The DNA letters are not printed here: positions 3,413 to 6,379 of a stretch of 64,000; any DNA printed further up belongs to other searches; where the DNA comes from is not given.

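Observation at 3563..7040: PHP phosphoesterase::SMC-like ATPase fusion (Ppl-like) with a tightly coupled uncharacterised partner gene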

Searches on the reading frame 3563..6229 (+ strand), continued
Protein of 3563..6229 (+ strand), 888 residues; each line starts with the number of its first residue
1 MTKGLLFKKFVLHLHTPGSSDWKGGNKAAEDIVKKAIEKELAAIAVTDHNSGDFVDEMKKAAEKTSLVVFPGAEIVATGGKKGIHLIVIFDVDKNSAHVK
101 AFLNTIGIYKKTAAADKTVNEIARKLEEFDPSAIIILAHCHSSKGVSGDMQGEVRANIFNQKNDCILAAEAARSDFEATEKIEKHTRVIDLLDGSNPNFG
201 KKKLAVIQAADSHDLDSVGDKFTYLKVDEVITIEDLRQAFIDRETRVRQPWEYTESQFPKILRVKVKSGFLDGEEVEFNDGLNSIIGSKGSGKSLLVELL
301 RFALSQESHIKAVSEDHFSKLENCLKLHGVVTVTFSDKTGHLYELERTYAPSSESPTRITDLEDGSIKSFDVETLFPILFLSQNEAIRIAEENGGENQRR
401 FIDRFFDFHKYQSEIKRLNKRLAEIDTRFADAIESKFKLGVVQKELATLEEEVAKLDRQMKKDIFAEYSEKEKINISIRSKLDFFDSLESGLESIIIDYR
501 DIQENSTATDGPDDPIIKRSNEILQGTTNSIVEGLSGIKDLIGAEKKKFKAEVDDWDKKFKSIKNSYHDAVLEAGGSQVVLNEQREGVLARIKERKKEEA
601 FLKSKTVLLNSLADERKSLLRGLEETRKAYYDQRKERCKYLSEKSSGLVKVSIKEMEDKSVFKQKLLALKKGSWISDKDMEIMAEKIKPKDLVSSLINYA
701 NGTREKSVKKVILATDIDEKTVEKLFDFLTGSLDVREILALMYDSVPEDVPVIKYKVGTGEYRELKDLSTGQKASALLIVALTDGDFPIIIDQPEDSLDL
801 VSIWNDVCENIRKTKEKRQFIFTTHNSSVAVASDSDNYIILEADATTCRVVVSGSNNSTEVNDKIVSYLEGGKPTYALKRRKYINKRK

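Call 90: search_solved_structures(query=A4, max_evalue=0.001)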
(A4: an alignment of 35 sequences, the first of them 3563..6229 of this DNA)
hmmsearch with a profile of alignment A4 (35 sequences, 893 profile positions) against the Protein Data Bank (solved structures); distinct sequences matched with E-value up to 0.001: 19.
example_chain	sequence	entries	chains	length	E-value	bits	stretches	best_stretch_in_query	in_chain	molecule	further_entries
3e0f_A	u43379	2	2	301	4.5e-09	38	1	13-114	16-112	Putative Metal-dependent Phosphoesterase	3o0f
7ug9_A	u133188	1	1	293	1.1e-07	33.5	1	13-107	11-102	5'-3' exoribonuclease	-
9etk_A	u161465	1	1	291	4.4e-07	31.4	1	11-145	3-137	Metal-dependent phosphoesterases (PHP family)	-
2yb1_A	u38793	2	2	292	1.8e-05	26.1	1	11-91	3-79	AMIDOHYDROLASE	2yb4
8v46_A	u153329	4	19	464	2e-05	26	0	757-839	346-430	AriA antitoxin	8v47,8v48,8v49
1ii8_A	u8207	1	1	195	0.00011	23.6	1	278-355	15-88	Rad50 ABC-ATPase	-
3qkr_A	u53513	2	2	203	0.00012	23.3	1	278-355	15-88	DNA double-strand break repair rad50 ATPase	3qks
1us8_A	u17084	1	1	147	0.00017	22.9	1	278-355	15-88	DNA DOUBLE-STRAND BREAK REPAIR RAD50 ATPASE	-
1f2t_A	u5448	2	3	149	0.00018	22.8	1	278-355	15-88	RAD50 ABC-ATPASE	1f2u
8ux9_B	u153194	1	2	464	0.00022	22.5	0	757-839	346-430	AriA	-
8v45_A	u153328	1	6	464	0.00022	22.5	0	757-839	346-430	AriA antitoxin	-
4nch_A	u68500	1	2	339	0.0003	22.1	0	278-355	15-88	DNA double-strand break repair Rad50 ATPase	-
4nck_A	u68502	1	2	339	0.00032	22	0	278-355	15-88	DNA double-strand break repair Rad50 ATPase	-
3qkt_A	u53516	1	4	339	0.00032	22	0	278-355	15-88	DNA double-strand break repair rad50 ATPase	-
4nci_A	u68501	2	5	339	0.00032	22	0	278-355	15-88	DNA double-strand break repair Rad50 ATPase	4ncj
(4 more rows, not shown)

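Call 94: search_protein_families(library=pfam, proteins=[L098:6020-7252:+, L100:6131-7963:+, L033:7651-8262:+, L066:2557-3399:+, L004:4240-4977:+, L004:5129-5713:+], max_evalue=0.01)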
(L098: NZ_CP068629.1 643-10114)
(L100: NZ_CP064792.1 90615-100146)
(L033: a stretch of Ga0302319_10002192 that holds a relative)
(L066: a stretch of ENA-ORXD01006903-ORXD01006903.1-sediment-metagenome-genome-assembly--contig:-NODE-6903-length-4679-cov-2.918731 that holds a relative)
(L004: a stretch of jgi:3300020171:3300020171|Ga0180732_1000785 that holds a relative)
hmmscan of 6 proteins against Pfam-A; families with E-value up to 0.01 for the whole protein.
L098:6020-7252:+ (410 aa): 2 families
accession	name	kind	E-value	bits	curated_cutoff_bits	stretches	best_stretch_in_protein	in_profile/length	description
PF04326.19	SLFN_AlbA_2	-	1.6e-20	74.2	25.3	1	14-129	1-117/118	Schlafen, AlbA_2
PF13749.12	HATPase_c_4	-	2.3e-20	72.8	26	1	323-408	3-89/89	Putative ATP-dependent DNA helicase recG C-terminal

L100:6131-7963:+ (610 aa): 2 families
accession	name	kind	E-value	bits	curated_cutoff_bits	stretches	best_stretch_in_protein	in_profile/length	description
PF03235.19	GmrSD_N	-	9.9e-37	127.4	33.2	1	8-254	1-199/199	GmrSD restriction endonuclease, N-terminal domain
PF07510.16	GmrSD_C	-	3.1e-22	79.4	23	1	450-596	1-137/138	GmrSD restriction endonucleases, C-terminal domain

L033:7651-8262:+ (203 aa): 0 families

L066:2557-3399:+ (280 aa): 0 families

L004:4240-4977:+ (245 aa): 0 families

L004:5129-5713:+ (194 aa): 0 families

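Call 99: predict_structure(alignment_id=A4)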
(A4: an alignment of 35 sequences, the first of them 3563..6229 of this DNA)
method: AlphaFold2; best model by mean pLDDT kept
length: 888 residues; sequences in the alignment: 35
mean_pLDDT: 83.3   pTM: 0.67
mean pLDDT of the five models: 83.3, 81.5, 80.4, 78.0, 76.8
residues with pLDDT >= 90: 270; 70-90: 513; 50-70: 94; < 50: 11
segments of 3 or more residues with pLDDT < 50: 830-832, 885-888
pLDDT, mean of each block of 10 residues (from residue 1): 78 92 84 95 94 93 95 89 90 95 88 79 92 91 77 76 86 91 89 83 90 92 89 89 84 79 92 85 75 88 90 91 92 91 94 88 92 84 86 84 79 90 91 85 87 77 70 80 81 80 57 69 82 88 88 86 77 69 82 85 85 90 92 90 84 90 89 86 91 88 86 91 89 85 88 87 89 81 72 61 60 58 55 62 85 73 71 68 45
secondary structure, 60 per line:
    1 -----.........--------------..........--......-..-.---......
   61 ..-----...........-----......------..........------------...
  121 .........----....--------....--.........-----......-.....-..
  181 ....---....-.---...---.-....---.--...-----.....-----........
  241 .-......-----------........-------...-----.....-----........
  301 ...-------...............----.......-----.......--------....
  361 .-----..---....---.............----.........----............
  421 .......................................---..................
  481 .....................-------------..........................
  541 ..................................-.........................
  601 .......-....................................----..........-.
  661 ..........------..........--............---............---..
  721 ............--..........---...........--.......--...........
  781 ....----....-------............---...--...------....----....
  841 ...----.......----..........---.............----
elements in order (helices of 4 or more, strands of 3 or more residues): E6-14 H29-38 E41-46 H55-62 E68-78 E84-89 H96-105 H119-129 E134-137 H146-149 H152-160 E166-171 H173-177 H179-184 H188-191 E205-208 E223-227 H233-241 H243-246 E260-267 E275-277 E283-287 H293-303 H311-325 E330-336 E342-348 E357-361 H372-375 E379-382 H383-391 H396-404 H409-459 H463-501 H515-574 H576-607 H609-644 E649-658 H660-670 H677-686 H689-700 H704-715 H719-732 H735-744 E748-758 E761-764 H770-784 E789-792 H800-811 E820-822 H829-832 E837-843 E848-854 H859-868 H872-884

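Call 101: fold_search(model_id=the predicted structure, library=pdb)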
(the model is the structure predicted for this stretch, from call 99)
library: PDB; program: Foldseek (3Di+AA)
matches with E <= 10: 711; with E <= 0.001: 104
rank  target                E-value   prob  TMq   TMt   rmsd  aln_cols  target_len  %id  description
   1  5xei                  6.1e-10  1.00  0.28  0.43  25.8       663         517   15  Crystal structure of the Smc head domain with a coiled coil and joint derived from Pyrococcus yayanosii (released 2017-06-07)
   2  7zr1_C                7.1e-10  1.00  0.22  0.25  81.5       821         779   13  Chaetomium thermophilum Mre11-Rad50-Nbs1 complex bound to ATPyS (composite structure) (released 2023-01-11)
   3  8dk2_D                1.1e-09  1.00  0.23  0.28  41.0       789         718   12  CryoEM structure of Pseudomonas aeruginosa PA14 JetABC in an unclamped state trapped in ATP dependent dimeric form (released 2022-10-05)
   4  9f5w_B                2.1e-09  1.00  0.28  0.43  24.8       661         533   15  Human condensin II - M18BP1 complex (released 2025-07-02)
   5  7zr1_D                3.2e-09  1.00  0.23  0.25  80.4       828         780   13  Chaetomium thermophilum Mre11-Rad50-Nbs1 complex bound to ATPyS (composite structure) (released 2023-01-11)
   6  8q72_A                1.4e-08  1.00  0.24  0.28  39.7       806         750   13  E. coli plasmid-borne JetABCD(E248A) core in a cleavage-competent state (released 2024-01-31)
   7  7nyw_B                1.6e-08  1.00  0.26  0.26  34.1       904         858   11  Cryo-EM structure of the MukBEF-MatP-DNA head module (released 2021-07-07)
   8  6qpq_A                1.9e-08  1.00  0.22  0.45  15.9       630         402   13  The structure of the cohesin head module elucidates the mechanism of ring opening (released 2020-02-05)
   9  9qxx_B                2.3e-08  1.00  0.24  0.28  39.3       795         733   12  JetABC DNA loaded state dimer (released 2025-10-01)
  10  7nyw_A                2.5e-08  1.00  0.29  0.36  25.6       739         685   10  Cryo-EM structure of the MukBEF-MatP-DNA head module (released 2021-07-07)
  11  6qpq_C                3.0e-08  1.00  0.23  0.47  14.9       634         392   12  The structure of the cohesin head module elucidates the mechanism of ring opening (released 2020-02-05)
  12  9qxx_A                3.2e-08  1.00  0.23  0.27  38.9       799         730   12  JetABC DNA loaded state dimer (released 2025-10-01)
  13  9qxu_B                4.5e-08  1.00  0.25  0.30  38.6       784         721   13  JetABC DNA loaded state monomer (open) (released 2025-10-01)
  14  5xns_A                6.3e-08  1.00  0.26  0.52  13.2       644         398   13  Crystal structure of the Smc head domain with an extended coiled coil bound to the C-terminal domain of ScpA derived f (released 2017-08-02)
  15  8dk1_C                7.0e-08  1.00  0.27  0.42  15.3       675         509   13  CryoEM structure of JetABC (head construct) from Pseudomonas aeruginosa PA14 (released 2022-10-05)
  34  7ug9                  1.1e-06  1.00  0.18  0.65   4.3       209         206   18  Crystal structure of RNase AM PHP domain (released 2022-08-31)
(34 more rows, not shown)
